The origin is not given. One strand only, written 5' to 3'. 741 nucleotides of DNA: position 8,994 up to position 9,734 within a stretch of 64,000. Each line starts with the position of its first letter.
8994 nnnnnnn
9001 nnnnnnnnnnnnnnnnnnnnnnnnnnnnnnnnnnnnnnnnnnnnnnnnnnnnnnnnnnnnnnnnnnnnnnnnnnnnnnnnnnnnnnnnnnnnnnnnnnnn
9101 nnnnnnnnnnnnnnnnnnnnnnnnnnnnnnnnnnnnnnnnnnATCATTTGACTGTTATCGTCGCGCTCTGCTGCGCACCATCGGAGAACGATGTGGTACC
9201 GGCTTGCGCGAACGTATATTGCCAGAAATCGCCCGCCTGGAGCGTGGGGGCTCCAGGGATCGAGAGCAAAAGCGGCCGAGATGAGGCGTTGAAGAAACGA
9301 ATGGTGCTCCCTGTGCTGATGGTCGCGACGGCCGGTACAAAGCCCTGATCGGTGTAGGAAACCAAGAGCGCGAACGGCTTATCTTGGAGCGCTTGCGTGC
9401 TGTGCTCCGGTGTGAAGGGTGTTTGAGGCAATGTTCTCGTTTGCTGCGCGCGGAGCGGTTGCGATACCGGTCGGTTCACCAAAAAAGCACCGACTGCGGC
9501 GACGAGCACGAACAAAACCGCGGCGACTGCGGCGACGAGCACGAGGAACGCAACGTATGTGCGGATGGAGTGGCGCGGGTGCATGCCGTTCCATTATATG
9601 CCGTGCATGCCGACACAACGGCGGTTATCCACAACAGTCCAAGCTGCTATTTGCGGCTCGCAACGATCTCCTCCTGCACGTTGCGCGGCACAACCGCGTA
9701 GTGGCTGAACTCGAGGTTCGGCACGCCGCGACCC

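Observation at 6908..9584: Two diverged paralogous cassettes: Gly-rich-domain Cys-rich secreted protein plus small membrane-anchored beta-domain protein (second copy 44758-47037)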

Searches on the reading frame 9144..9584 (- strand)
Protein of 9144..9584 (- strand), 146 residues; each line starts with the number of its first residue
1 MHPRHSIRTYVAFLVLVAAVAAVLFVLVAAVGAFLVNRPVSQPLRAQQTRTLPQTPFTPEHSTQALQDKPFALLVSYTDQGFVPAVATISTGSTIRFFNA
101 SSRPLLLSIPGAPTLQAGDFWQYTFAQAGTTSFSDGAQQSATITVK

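Call 3: search_protein_families(library=pfam, proteins=[window:9144-9584:-], max_evalue=1)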
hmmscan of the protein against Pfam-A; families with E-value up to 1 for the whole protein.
window:9144-9584:- (146 aa): 3 families
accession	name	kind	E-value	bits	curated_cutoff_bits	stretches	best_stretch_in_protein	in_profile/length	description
PF23714.1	Rv3627c_N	-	0.0042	17.4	27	1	14-41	11-38/58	Carboxypeptidase Rv3627c-like, N-terminal domain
PF10099.14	RskA_C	-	0.044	14.5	29.4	1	17-122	3-78/135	Anti-sigma-K factor rskA, C-terminal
PF01578.25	Cytochrom_C_asm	-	0.24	11.5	29.9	1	16-82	33-83/212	Cytochrome C assembly protein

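Call 6: search_protein_families(library=ncbifam, proteins=[window:9144-9584:-], max_evalue=1)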
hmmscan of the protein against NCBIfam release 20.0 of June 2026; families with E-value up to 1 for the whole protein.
window:9144-9584:- (146 aa): 3 families
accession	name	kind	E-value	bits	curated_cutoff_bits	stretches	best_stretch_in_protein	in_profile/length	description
NF051431.1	Rv0361_Cterm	subfamily_domain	0.45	10.7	37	1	15-49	6-39/140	Rv0361 family membrane protein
NF038083.1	CU044_5270_fam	subfamily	0.48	10.2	100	1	15-66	30-79/284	CU044_5270 family protein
TIGR04361.1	TrbK_Ti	equivalog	0.49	10.8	50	1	14-50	3-40/64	entry exclusion protein TrbK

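Call 7: search_protein_families(library=phrogs, proteins=[window:9144-9584:-], max_evalue=1)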
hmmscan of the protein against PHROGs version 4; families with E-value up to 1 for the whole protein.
window:9144-9584:- (146 aa): 0 families

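Call 22: search_protein_representatives(alignment_id=A1)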
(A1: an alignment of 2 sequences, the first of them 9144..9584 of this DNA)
Query: 2 sequences, 150 profile positions. Proteins with E-value up to 0.001 (for the whole library): 510; up to 1e-10: 66; up to 1e-30: 2. The best 150 are listed.
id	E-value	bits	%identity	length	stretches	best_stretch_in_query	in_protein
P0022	1.6e-79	281.2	-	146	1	2-150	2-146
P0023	7.1e-34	133.1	-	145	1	9-142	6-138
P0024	7.6e-24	100.5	-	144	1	6-142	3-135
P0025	5.1e-22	94.6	-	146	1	16-138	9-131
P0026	9.5e-20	87.2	-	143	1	17-139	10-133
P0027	1.2e-19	86.9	-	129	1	25-149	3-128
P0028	3.0e-18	82.4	-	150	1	6-150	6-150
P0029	3.6e-18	82.1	-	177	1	6-149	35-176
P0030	3.1e-17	79.1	-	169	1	16-150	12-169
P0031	3.9e-17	78.7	-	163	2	17-117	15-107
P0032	8.3e-17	77.7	-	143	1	10-149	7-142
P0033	1.8e-16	76.6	-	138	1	22-149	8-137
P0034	1.4e-15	73.7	-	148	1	22-142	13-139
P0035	1.7e-15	73.4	-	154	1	13-147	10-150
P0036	2.8e-15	72.7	-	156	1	21-149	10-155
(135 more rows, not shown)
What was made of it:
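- Tried and rejected: The full HMMER search was needed to see the family (call 22).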

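Call 24: search_protein_families(library=pfam, alignment_id=A2, max_evalue=0.01)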
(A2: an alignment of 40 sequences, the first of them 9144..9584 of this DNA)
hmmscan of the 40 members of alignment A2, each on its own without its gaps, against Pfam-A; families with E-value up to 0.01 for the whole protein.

A. member 1, window:9144-9584:- (146 aa): 1 family
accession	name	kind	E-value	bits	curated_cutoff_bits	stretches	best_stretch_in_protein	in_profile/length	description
PF23714.1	Rv3627c_N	-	0.0042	17.4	27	1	14-41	11-38/58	Carboxypeptidase Rv3627c-like, N-terminal domain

B. families by the number of members that match (of 40 scanned): 6 families
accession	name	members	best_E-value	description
PF13473.12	Cupredoxin_1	17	1.4e-05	Cupredoxin-like domain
PF00127.26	Copper-bind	5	0.00016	Copper binding proteins, plastocyanin/azurin family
PF20944.2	StcE_b-sandwich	1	0.0032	Metalloprotease StcE, beta-sandwich domain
PF23714.1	Rv3627c_N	1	0.0042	Carboxypeptidase Rv3627c-like, N-terminal domain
PF00003.28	7tm_3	1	0.0067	7 transmembrane sweet-taste receptor of 3 GCPR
PF20077.4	CcmD_alt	1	0.0072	CcmD family protein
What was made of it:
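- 17 of 40 homologs match PF13473 (call 24).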

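Call 25: search_solved_structures(query=A2, max_evalue=1, show_alignments=2)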
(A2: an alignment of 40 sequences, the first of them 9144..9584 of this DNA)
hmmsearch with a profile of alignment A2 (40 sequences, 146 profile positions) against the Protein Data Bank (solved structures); distinct sequences matched with E-value up to 1: 63 (the best 60 are shown).
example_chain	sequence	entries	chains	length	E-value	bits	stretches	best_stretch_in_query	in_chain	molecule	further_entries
1bxu_A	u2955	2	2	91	7e-09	38.9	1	78-137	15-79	PLASTOCYANIN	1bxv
1m9w_A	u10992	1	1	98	1.3e-06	31.5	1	79-137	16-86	plastocyanin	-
1j5c_A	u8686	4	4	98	1.4e-06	31.5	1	79-136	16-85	PLASTOCYANIN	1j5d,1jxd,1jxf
6hbe_A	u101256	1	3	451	5.6e-06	29.5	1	51-145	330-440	Copper-containing nitrite reductase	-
1pcs_A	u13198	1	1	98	6.6e-06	29.3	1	79-137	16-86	PLASTOCYANIN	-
2plt_A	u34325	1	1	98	9e-06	28.8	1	79-133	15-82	PLASTOCYANIN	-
7zqe_M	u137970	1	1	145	1.8e-05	27.8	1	79-132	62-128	Plastocyanin, chloroplastic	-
8bl3_A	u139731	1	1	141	1.9e-05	27.8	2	91-133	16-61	scIg12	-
1pla_A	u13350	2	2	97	2.3e-05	27.5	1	79-145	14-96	PLASTOCYANIN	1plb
8bl6_A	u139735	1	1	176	4.3e-05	26.7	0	91-133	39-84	dIG14-scdim-EF62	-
1baw_A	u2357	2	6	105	4.9e-05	26.4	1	79-135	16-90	PLASTOCYANIN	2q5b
3cvb_A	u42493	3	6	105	5e-05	26.4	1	79-135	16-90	Plastocyanin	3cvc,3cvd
2w88_A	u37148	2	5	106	5.1e-05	26.4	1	79-135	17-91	PLASTOCYANIN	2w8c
1b3i_A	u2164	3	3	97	6.7e-05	26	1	79-145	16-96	PROTEIN (PLASTOCYANIN) | Plastocyanin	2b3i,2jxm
3bqv_A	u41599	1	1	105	7.9e-05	25.8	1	79-135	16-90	Plastocyanin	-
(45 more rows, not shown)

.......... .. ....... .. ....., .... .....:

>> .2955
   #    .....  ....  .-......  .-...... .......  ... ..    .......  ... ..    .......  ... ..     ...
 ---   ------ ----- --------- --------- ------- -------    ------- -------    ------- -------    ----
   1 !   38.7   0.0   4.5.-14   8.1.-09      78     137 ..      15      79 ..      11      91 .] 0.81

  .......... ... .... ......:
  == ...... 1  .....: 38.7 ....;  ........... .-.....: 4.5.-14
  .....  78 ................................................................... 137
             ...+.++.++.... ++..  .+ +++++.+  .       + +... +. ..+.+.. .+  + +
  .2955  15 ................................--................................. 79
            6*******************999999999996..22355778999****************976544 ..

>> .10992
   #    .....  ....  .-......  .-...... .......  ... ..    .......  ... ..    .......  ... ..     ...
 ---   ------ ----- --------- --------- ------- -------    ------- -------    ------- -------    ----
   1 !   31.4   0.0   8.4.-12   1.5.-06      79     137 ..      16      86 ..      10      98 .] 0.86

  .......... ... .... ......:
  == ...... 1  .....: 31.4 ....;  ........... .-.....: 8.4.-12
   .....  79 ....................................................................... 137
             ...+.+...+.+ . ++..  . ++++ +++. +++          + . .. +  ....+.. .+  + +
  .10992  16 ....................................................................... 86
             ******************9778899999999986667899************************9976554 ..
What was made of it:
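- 9144..9584 (-): B1: membrane-anchored, copper-less cupredoxin-like protein (146 aa). Short basic N-terminus, TM helix at residues 7-35, linker, beta-sandwich at residues 73-145. Family profile against PDB plastocyanin, E 7e-9 (call 25).
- On Cupredoxin fold (plastocyanin/azurin superfamily): Profile against PDB: E 7e-9 (call 25).
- A profile of 40 B homologs hits plastocyanin 1bxu at E 7e-9 (call 25).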

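Call 68: predict_structure(alignment_id=A2)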
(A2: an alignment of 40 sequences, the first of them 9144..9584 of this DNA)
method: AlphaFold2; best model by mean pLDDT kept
length: 146 residues; sequences in the alignment: 40
mean_pLDDT: 89.3   pTM: 0.63
mean pLDDT of the five models: 89.3, 89.1, 89.1, 88.4, 86.9
residues with pLDDT >= 90: 99; 70-90: 30; 50-70: 16; < 50: 1
segments of 3 or more residues with pLDDT < 50: none
pLDDT, mean of each block of 10 residues (from residue 1): 76 97 95 74 68 78 84 96 97 97 96 95 97 95 97
secondary structure, 60 per line:
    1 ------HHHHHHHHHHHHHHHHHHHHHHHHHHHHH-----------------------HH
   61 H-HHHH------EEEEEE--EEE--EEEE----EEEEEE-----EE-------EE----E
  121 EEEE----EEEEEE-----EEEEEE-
elements in order: H7-35 H63-66 E73-78 E81-83 E86-89 E94-99 E120-124 E129-134 E140-145
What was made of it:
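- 9144..9584 (-): AF2 model with mean pLDDT 89 (call 68).
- On Cupredoxin fold (plastocyanin/azurin superfamily): B1 model with pLDDT 89 (call 68).
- Closest known: Cupredoxins. Same: Like CupA, it has a single N-terminal TM helix followed by the cupredoxin domain (call 68).
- The B1 model has pLDDT 89, with the TM helix at residues 7-35 (call 68).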

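Call 70: fold_search(model_id=the predicted structure, library=pdb)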
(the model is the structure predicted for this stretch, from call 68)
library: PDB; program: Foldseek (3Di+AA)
matches with E <= 10: 1032; with E <= 0.001: 105
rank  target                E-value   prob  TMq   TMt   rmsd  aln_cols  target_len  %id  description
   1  7pcy                  1.6e-06  1.00  0.44  0.64   3.8        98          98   23  THE CRYSTAL STRUCTURE OF PLASTOCYANIN FROM A GREEN ALGA, ENTEROMORPHA PROLIFERA (released 1990-07-15)
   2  1bxu                  1.9e-06  1.00  0.43  0.67   3.8        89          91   22  OXIDIZED PLASTOCYANIN FROM SYNECHOCOCCUS SP. (released 1999-06-15)
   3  4hcg_B                1.9e-06  1.00  0.44  0.68   2.3        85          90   20  Uncharacterized Cupredoxin-like Domain Protein Cupredoxin_1 with Zinc bound from Bacillus anthracis (released 2012-10-17)
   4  1byp                  2.0e-06  1.00  0.44  0.64   2.5        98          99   22  E43K,D44K DOUBLE MUTANT PLASTOCYANIN FROM SILENE (released 1999-10-19)
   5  4hci_B                2.4e-06  1.00  0.43  0.65   3.5        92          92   21  Uncharacterized Cupredoxin-like Domain Protein Cupredoxin_1 from Bacillus anthracis (released 2012-10-17)
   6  5fc9_A                2.6e-06  1.00  0.47  0.70   1.9        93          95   16  Novel Purple Cupredoxin from Nitrosopumilus maritimus (released 2016-05-11)
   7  4hci_A                3.1e-06  1.00  0.43  0.67   2.4        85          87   20  Uncharacterized Cupredoxin-like Domain Protein Cupredoxin_1 from Bacillus anthracis (released 2012-10-17)
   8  4hcf_A                3.3e-06  1.00  0.43  0.67   2.5        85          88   20  Crystal Structure of Uncharacterized Cupredoxin-like Domain Protein Cupredoxin_1 with Copper Bound from Bacillus anthr (released 2012-10-17)
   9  1byo_A                4.0e-06  1.00  0.44  0.63   2.6        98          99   22  WILD-TYPE PLASTOCYANIN FROM SILENE (released 1999-10-15)
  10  2pcy                  4.0e-06  1.00  0.43  0.62   3.9        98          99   26  THE CRYSTAL STRUCTURE OF POPLAR APOPLASTOCYANIN AT 1.8-ANGSTROMS RESOLUTION. THE GEOMETRY OF THE COPPER-BINDING SITE IS  (released 1984-02-02)
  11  4hcg_A                4.0e-06  1.00  0.43  0.63   2.5        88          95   20  Uncharacterized Cupredoxin-like Domain Protein Cupredoxin_1 with Zinc bound from Bacillus anthracis (released 2012-10-17)
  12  4hcf_B                4.0e-06  1.00  0.44  0.63   3.0        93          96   20  Crystal Structure of Uncharacterized Cupredoxin-like Domain Protein Cupredoxin_1 with Copper Bound from Bacillus anthr (released 2012-10-17)
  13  1ag6                  4.3e-06  1.00  0.43  0.62   3.9        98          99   21  PLASTOCYANIN FROM SPINACH (released 1998-10-21)
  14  2plt                  4.8e-06  1.00  0.44  0.65   3.8        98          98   22  STRUCTURE DETERMINATION OF PLASTOCYANIN FROM A CRYSTAL SPECIMEN WITH HEMIHEDRAL TWINNING FRACTION OF ONE-HALF (released 1993-10-31)
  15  9pcy_MODEL_1_A        5.1e-06  1.00  0.44  0.63   2.6        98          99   23  HIGH-RESOLUTION SOLUTION STRUCTURE OF REDUCED FRENCH BEAN PLASTOCYANIN AND COMPARISON WITH THE CRYSTAL STRUCTU (released 1993-10-31)
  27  4f2e                  1.3e-05  1.00  0.43  0.61   2.6        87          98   22  Crystal structure of the Streptococcus pneumoniae D39 copper chaperone CupA with Cu(I) (released 2013-01-30)
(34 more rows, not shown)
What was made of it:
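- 9144..9584 (-): Foldseek hits to plastocyanin, Cupredoxin_1 and CupA at E ~2e-6 (call 70).
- On Cupredoxin fold (plastocyanin/azurin superfamily): The top ones are plastocyanins, B. anthracis Cupredoxin_1 and amicyanin, with TM-scores of 0.6-0.7 (call 70).
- Closest known: Cupredoxins. Same: B has the same Greek-key beta-sandwich fold (Foldseek E ~2e-6, TM-score 0.64-0.70, call 70; profile E 7e-9, call 25).
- It also matches the membrane-anchored CupA (4f2e, E 1.3e-5, TM-score 0.61) (call 70). B has the cupredoxin fold and the same TM-plus-cupredoxin layout as S. pneumoniae CupA (call 70).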
